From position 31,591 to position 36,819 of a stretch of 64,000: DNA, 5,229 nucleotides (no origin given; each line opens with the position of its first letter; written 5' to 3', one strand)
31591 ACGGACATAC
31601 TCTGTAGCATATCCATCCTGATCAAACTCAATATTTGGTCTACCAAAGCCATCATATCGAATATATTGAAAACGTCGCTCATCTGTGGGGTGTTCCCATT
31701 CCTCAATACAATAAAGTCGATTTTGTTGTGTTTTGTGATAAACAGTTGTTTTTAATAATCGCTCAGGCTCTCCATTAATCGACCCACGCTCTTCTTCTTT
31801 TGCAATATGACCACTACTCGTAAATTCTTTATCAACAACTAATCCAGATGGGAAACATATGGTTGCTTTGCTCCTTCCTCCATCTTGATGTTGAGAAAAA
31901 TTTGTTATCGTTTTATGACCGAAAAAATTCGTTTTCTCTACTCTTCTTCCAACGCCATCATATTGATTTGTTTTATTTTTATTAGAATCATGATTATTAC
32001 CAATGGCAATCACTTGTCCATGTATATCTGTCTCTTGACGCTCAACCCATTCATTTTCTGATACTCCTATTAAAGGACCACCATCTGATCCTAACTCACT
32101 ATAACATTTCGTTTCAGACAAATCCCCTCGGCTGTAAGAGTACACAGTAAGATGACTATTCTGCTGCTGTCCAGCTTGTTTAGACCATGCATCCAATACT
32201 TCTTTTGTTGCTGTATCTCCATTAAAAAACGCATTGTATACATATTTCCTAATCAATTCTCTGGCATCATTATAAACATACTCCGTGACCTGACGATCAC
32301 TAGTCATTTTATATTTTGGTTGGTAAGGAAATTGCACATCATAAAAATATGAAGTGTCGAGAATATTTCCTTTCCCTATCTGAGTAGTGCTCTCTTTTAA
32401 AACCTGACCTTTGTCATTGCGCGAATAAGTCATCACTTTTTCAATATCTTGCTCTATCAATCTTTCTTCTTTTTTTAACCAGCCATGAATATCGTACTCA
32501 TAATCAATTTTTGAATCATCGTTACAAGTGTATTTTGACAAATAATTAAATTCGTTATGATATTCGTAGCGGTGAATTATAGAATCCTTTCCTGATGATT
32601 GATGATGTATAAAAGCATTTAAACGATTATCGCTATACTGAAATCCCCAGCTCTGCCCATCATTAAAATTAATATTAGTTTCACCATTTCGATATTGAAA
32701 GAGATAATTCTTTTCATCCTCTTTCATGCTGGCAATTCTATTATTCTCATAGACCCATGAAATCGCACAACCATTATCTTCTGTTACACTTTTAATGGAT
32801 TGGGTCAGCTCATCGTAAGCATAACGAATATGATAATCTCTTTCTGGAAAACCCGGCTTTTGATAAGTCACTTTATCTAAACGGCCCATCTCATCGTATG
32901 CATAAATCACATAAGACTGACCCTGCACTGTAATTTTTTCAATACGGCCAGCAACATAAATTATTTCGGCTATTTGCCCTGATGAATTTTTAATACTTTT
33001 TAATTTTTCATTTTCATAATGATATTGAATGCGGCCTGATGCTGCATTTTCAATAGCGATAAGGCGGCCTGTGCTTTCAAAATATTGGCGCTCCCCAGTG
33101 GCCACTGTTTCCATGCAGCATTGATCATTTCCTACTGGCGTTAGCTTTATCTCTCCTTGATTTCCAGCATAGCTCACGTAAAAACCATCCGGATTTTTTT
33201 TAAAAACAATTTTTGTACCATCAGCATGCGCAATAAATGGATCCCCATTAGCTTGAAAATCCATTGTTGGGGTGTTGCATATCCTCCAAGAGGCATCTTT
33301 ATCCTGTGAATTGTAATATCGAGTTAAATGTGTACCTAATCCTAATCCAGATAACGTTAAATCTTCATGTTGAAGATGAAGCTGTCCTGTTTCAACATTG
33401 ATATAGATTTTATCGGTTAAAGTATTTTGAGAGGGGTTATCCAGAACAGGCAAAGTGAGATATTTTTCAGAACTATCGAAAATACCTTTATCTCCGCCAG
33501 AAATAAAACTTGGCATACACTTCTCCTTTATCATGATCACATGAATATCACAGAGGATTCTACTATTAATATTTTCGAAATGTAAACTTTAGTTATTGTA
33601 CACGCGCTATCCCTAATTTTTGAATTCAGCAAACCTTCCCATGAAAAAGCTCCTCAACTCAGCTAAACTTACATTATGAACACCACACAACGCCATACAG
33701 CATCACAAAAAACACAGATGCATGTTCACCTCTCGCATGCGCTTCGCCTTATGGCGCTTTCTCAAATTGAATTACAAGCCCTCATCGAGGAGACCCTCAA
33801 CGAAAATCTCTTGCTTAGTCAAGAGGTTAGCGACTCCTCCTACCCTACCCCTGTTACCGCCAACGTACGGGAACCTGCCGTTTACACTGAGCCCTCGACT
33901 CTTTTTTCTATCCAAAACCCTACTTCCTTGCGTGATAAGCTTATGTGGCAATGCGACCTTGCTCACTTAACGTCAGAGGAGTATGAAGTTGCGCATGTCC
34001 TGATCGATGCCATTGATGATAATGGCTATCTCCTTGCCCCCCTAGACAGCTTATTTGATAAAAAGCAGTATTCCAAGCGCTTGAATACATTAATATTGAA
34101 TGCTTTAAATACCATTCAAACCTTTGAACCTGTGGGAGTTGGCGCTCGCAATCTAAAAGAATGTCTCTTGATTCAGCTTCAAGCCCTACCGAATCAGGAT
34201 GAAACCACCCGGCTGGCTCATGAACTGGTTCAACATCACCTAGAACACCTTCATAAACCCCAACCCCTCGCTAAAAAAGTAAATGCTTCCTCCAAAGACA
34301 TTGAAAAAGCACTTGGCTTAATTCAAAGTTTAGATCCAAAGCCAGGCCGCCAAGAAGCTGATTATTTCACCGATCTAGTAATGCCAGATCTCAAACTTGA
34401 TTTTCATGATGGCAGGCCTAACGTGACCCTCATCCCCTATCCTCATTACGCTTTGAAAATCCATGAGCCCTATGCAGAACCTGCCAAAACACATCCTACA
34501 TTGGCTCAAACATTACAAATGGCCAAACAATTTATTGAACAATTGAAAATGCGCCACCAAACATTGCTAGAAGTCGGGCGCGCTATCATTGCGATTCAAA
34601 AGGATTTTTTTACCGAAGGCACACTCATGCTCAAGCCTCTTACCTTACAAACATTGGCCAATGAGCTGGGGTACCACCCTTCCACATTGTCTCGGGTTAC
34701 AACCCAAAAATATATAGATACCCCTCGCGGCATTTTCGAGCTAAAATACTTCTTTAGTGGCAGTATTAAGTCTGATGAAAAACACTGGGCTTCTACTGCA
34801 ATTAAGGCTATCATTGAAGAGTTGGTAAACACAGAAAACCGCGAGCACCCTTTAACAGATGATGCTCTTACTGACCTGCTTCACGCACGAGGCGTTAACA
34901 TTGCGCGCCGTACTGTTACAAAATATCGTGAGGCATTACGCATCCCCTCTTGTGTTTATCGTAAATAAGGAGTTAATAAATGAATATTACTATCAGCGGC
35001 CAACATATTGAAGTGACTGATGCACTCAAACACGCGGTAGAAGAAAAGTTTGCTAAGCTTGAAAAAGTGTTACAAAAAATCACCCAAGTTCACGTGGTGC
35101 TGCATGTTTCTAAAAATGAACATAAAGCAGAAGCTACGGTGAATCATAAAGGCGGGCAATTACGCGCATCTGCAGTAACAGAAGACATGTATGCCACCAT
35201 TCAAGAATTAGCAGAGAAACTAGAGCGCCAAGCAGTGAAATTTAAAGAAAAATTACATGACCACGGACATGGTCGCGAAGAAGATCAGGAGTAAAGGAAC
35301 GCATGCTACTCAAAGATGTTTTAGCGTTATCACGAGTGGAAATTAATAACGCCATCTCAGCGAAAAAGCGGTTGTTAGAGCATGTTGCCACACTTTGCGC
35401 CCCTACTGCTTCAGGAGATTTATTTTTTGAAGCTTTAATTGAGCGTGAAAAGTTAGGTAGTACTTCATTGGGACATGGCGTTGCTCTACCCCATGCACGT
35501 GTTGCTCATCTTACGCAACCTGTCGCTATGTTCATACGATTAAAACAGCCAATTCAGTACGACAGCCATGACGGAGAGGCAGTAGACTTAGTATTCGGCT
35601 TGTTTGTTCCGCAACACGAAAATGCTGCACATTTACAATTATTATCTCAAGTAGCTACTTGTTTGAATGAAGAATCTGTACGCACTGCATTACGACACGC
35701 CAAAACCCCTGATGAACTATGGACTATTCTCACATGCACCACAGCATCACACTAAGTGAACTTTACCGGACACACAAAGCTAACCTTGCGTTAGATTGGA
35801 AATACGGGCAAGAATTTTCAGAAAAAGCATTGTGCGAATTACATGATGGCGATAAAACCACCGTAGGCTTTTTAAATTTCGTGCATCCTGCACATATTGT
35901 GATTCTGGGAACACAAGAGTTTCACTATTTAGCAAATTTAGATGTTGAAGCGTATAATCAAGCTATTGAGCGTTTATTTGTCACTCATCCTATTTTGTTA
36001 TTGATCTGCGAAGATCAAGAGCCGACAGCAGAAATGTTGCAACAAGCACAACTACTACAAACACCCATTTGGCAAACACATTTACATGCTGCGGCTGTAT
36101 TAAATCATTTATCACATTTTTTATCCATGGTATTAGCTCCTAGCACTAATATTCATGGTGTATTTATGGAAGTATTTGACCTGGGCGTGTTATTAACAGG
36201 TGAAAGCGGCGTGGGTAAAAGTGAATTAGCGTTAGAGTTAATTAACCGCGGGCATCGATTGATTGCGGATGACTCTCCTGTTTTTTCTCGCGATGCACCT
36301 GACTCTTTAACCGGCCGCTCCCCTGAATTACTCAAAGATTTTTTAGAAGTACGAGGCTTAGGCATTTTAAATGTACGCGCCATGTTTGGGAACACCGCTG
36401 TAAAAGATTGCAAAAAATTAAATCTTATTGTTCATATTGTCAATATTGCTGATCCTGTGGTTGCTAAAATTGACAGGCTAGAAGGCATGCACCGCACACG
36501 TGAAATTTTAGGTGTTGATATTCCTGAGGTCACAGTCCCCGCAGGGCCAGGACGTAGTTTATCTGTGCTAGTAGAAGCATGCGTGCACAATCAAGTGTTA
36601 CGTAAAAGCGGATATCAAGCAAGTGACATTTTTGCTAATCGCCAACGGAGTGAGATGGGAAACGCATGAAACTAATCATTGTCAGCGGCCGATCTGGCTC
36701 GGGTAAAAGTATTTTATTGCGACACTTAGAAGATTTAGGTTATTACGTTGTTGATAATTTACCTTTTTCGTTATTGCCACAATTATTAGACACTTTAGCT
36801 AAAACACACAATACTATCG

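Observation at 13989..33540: AT-rich island of about 19.5 kb: giant YD/Rhs-repeat protein plus ankyrin-repeat protein plus membrane-anchored J-domain protein, inserted between kbl-tdh-sstT and rpoN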

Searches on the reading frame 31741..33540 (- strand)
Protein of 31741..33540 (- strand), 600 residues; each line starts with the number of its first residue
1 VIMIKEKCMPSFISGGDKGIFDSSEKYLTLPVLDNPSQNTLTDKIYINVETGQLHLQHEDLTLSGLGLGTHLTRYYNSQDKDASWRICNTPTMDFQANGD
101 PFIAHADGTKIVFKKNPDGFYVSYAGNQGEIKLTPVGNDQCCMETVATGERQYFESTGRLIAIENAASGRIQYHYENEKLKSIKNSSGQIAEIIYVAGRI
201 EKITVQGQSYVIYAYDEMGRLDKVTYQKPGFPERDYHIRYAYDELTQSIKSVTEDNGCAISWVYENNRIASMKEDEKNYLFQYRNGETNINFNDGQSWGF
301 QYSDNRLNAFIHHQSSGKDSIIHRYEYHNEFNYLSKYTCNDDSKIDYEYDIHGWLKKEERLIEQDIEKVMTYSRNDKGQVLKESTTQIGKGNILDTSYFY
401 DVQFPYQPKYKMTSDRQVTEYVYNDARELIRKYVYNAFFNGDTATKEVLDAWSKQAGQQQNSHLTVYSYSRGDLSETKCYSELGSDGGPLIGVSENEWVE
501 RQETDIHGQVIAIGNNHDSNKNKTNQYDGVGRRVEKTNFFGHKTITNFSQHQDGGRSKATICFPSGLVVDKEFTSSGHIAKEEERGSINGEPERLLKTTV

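Call 24: search_protein_families(library=pfam, proteins=[window:31741-33540:-], max_evalue=1)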
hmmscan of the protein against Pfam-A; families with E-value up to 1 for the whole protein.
window:31741-33540:- (600 aa): 3 families
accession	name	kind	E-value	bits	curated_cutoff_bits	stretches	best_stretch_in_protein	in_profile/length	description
PF05593.20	RHS_repeat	-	5.6e-07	30.3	22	0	198-225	5-32/38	RHS Repeat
PF20148.4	DUF6531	-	1.1e-05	26.1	24.1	1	47-83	4-39/74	Domain of unknown function (DUF6531)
PF11332.13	DUF3134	-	0.015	16.1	25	0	349-372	22-45/70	Protein of unknown function (DUF3134)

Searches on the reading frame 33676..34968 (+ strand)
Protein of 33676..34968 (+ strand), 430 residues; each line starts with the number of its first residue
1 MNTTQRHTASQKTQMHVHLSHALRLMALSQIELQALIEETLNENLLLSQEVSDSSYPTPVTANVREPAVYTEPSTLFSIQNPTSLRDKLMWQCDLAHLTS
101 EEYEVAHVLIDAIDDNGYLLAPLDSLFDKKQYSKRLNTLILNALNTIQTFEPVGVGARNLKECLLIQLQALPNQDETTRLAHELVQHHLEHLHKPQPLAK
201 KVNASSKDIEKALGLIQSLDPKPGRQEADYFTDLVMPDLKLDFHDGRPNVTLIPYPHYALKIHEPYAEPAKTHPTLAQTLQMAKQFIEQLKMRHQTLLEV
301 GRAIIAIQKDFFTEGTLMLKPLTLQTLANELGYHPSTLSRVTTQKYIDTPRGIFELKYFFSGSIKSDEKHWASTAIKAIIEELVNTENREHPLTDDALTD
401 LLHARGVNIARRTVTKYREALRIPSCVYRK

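Call 6: search_protein_families(library=ncbifam, proteins=[window:33676-34968:+], max_evalue=0.00001)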
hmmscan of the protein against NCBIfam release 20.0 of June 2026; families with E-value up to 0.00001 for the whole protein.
window:33676-34968:+ (430 aa): 7 families
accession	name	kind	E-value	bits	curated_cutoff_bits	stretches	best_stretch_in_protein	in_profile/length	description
TIGR02395.1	rpoN_sigma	equivalog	2.3e-109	366.3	277.35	1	10-430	2-434/434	RNA polymerase factor sigma-54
NF004595.0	PRK05932.1-2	equivalog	1.5e-106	357.1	513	1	75-430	115-481/484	RNA polymerase factor sigma-54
NF009118.0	PRK12469.1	subfamily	1.8e-95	320.6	396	1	79-430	119-479/483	RNA polymerase factor sigma-54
NF004598.0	PRK05932.1-5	equivalog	3.6e-91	306.4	621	1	80-430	143-502/504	RNA polymerase factor sigma-54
NF004597.0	PRK05932.1-4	equivalog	2.8e-83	280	817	1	82-430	117-474/477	RNA polymerase factor sigma-54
NF004596.0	PRK05932.1-3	subfamily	3.1e-81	273.9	499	1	80-430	150-505/515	RNA polymerase factor sigma-54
NF004602.0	PRK05932.2-4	equivalog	4.4e-57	193.8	506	1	4-430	4-409/416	RNA polymerase factor sigma-54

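Call 17: find_related_loci(query=window:33676-34968:+, collection=genome_contigs, flank=10000)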
Query window:33676-34968:+ (430 aa) in genome_contigs; peptide patterns used: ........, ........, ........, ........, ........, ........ (x = any residue, [..] = any of these).
157 stretches matched a pattern, but none encodes a relative of the query by tblastn (E <= 1e-3).

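Call 18: list_cluster_members(proteins=[P0001, P0085, P0087, window:33676-34968:+, window:8683-10263:-, window:10267-11289:-, window:11286-12527:-, P0002, P0086])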
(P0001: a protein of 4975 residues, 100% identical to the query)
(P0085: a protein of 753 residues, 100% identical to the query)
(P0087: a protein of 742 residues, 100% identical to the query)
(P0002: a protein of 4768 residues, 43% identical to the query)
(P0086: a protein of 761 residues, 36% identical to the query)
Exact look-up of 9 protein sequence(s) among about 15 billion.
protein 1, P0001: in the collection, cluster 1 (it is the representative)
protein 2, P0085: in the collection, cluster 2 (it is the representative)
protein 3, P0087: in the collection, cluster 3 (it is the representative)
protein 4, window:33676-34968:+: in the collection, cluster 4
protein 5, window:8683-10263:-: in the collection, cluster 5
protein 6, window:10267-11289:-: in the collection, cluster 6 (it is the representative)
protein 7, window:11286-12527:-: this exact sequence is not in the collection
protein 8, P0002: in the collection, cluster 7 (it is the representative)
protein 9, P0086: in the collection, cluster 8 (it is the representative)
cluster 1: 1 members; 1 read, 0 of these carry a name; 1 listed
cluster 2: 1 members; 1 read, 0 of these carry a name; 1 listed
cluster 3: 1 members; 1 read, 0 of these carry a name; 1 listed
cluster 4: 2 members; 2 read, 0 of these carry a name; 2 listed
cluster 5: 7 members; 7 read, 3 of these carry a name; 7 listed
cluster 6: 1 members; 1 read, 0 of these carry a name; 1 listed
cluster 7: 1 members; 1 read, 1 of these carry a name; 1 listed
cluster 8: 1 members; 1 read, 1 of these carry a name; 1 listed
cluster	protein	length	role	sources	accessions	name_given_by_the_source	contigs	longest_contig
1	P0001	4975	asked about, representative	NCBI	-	-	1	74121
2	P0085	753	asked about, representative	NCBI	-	-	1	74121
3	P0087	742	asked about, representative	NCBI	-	-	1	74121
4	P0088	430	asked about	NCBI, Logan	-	-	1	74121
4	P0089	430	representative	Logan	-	-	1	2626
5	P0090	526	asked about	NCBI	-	-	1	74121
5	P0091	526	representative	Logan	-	-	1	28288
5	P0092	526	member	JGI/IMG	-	peptide chain release factor 3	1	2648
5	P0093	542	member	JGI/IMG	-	peptide chain release factor 3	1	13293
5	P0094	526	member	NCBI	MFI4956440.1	MAG: peptide chain release factor 3 [Gammaproteobacteria bacterium]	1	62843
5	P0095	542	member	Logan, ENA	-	-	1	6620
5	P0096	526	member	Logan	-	-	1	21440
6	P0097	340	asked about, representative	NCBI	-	-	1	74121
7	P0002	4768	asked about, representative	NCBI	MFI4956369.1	MAG: hypothetical protein ACHQAX_04075 [Gammaproteobacteria bacterium]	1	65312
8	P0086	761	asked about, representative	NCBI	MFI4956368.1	MAG: hypothetical protein ACHQAX_04070 [Gammaproteobacteria bacterium]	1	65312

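Call 20: find_encoding_contigs(protein=window:33676-34968:+, flank=10000, max_places=4)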
Protein window:33676-34968:+ (430 aa): 1 contig read that carries it; 1 place shown.
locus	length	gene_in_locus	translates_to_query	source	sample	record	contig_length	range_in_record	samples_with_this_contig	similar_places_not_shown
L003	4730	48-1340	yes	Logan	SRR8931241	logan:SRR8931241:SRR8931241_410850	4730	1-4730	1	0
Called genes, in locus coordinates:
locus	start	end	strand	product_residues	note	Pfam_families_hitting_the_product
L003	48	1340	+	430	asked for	PF04963:Sigma54_CBD, PF04552:Sigma54_DBD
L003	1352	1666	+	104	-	PF02482:Ribosomal_S30AE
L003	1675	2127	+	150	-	PF00359:PTS_EIIA_2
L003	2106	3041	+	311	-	PF02603:Hpr_kinase_N, PF07475:Hpr_kinase_C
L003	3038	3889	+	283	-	PF03668:RapZ-like_N, PF22740:PapZ_C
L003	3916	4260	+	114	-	PF03610:EIIA-man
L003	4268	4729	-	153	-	?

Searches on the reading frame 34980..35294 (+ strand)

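Call 6: search_protein_families(library=ncbifam, proteins=[window:34980-35294:+], max_evalue=0.00001)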
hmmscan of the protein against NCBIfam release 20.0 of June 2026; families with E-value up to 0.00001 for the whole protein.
window:34980-35294:+ (104 aa): 3 families
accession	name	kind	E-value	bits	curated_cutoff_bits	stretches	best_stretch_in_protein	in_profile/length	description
TIGR00741.1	yfiA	equivalog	5.4e-30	103.9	40.9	1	1-98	1-101/102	ribosome hibernation-promoting factor, HPF/YfiA family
NF007780.0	PRK10470.1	equivalog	5e-27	94.1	125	1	1-95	1-95/95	ribosome hibernation promoting factor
NF007654.0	PRK10324.1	equivalog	1.6e-17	64.1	158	1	1-91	1-91/113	ribosome-associated translation inhibitor RaiA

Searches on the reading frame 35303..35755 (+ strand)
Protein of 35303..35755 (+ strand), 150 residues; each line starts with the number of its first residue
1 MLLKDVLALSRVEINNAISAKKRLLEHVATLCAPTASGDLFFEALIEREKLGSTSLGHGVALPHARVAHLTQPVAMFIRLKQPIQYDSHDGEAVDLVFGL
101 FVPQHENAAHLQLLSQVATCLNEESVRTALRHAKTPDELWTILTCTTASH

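Call 6: search_protein_families(library=ncbifam, proteins=[window:35303-35755:+], max_evalue=0.00001)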
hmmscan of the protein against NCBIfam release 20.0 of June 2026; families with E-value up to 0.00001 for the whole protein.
window:35303-35755:+ (150 aa): 8 families
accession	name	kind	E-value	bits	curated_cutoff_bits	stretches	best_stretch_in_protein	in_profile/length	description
TIGR01419.1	nitro_reg_IIA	equivalog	3.8e-35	120.9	138.7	1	4-144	3-144/145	PTS IIA-like nitrogen regulatory protein PtsN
NF008145.0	PRK10896.1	equivalog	5.3e-31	107.5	221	1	3-147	10-157/161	PTS IIA-like nitrogen regulatory protein PtsN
TIGR00848.1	fruA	subfamily_domain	1.6e-24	86.3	103.5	1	33-130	31-129/129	fructose PTS transporter subunit IIA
NF007293.0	PRK09765.1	equivalog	9.6e-20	70.6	763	1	7-144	8-150/639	PTS 2-O-a-mannosyl-D-glycerate transporter subunit IIABC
NF007389.0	PRK09913.1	equivalog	8.5e-19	68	151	1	12-143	9-142/148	PTS fructose transporter subunit IIA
NF008319.0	PRK11109.1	equivalog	2.1e-10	40.4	302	1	10-146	7-142/376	fused PTS fructose transporter subunit IIA/HPr protein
NF011663.0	PRK15083.1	subfamily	2.4e-10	39.1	589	1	40-145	531-636/639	PTS mannitol transporter subunit IICBA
NF007236.0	PRK09665.1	equivalog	2.7e-07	30.5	139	1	20-133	14-132/150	PTS galactitol transporter subunit IIA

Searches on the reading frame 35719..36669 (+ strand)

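Call 6: search_protein_families(library=ncbifam, proteins=[window:35719-36669:+], max_evalue=0.00001)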
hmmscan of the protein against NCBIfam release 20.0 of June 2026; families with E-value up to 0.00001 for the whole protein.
window:35719-36669:+ (316 aa): 2 families
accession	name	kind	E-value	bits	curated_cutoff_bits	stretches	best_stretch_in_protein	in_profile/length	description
TIGR00679.1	hpr-ser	equivalog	4.4e-93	311.8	240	1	11-313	2-300/300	HPr(Ser) kinase/phosphatase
NF003883.0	PRK05428.2-1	equivalog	1.9e-46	157.8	252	1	144-312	17-180/189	HPr kinase/phosphorylase-related protein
